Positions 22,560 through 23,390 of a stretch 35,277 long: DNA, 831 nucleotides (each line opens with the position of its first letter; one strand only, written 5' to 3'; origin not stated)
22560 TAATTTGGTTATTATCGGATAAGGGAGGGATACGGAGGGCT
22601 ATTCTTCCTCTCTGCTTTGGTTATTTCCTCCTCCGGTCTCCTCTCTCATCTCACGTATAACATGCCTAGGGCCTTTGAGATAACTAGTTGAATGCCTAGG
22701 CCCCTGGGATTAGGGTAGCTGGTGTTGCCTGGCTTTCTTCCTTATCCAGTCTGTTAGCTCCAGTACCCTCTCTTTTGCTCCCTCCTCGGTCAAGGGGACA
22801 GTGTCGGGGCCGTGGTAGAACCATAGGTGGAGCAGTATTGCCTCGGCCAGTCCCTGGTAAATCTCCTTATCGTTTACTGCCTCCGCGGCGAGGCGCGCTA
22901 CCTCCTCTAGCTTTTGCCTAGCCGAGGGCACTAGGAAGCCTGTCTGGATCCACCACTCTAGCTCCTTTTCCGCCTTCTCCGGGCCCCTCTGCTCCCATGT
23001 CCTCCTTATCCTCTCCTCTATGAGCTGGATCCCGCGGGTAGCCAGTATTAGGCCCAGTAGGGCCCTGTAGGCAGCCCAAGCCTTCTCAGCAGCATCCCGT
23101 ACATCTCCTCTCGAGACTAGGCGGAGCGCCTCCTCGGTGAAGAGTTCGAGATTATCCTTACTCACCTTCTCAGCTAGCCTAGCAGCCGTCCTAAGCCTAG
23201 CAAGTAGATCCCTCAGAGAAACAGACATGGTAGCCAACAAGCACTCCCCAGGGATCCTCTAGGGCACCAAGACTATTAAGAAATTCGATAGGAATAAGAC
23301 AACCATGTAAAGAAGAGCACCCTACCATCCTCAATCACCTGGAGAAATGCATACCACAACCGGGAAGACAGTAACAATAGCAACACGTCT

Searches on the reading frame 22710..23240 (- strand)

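Call 54: search_protein_families(library=pfam, proteins=[window:22710-23240:-], max_evalue=0.01)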
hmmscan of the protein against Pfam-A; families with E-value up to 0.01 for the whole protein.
window:22710-23240:- (176 aa): 1 family
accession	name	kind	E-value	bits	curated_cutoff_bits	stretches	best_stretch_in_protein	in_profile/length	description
PF05942.16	PaREP1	-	2e-13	50.7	24.4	1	33-145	8-98/115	Archaeal PaREP1/PaREP8 family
